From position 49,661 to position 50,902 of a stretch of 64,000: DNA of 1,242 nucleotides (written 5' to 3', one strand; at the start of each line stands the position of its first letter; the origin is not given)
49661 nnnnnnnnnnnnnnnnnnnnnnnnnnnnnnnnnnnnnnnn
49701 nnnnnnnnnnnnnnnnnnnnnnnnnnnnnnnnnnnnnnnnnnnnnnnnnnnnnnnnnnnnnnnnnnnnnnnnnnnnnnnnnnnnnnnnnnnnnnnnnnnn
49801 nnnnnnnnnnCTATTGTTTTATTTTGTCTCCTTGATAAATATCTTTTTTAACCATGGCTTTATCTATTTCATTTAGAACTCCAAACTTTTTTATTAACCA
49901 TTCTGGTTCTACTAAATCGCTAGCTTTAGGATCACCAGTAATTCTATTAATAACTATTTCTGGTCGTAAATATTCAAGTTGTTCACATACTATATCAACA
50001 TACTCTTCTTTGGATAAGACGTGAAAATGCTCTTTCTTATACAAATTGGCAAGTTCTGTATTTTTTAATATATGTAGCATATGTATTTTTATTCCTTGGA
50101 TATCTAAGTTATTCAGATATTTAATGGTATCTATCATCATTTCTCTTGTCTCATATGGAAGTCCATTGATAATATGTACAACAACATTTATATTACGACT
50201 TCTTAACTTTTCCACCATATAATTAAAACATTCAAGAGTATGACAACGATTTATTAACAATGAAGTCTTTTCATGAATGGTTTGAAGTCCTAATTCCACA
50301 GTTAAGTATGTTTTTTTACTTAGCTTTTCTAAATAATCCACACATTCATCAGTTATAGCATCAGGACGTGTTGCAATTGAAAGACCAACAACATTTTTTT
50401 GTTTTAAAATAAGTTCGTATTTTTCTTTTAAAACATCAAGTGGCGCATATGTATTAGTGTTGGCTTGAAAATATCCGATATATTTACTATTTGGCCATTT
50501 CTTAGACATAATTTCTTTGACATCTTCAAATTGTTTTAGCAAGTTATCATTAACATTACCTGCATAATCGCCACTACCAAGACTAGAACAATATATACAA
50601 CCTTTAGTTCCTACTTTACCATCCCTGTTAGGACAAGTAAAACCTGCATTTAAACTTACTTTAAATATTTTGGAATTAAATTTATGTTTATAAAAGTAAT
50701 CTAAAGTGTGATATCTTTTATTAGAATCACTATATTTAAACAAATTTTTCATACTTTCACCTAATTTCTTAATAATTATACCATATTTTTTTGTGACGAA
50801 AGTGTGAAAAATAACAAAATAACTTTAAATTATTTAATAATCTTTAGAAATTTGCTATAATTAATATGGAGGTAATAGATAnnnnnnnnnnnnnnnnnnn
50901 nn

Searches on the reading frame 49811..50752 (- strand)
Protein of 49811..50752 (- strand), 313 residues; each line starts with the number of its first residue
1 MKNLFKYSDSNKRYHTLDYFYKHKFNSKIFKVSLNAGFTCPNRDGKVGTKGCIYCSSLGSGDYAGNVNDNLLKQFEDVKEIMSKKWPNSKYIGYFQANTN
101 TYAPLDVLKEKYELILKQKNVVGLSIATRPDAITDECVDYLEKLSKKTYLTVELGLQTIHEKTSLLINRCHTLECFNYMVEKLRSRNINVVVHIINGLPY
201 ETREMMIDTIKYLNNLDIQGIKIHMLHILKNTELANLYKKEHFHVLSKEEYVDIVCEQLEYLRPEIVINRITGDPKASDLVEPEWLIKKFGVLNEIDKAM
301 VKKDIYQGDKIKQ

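Call 37: search_protein_families(library=pfam, max_evalue=0.001, proteins=[window:49811-50752:-])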
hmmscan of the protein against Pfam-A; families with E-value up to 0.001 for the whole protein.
window:49811-50752:- (313 aa): 2 families
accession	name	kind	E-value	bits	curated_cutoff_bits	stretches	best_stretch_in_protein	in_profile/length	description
PF16199.10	Radical_SAM_C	-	3.3e-30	104.4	31.9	1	218-301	1-84/85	Radical_SAM C-terminal domain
PF04055.27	Radical_SAM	-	7.5e-15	55.9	29.5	1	50-213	9-166/166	Radical SAM superfamily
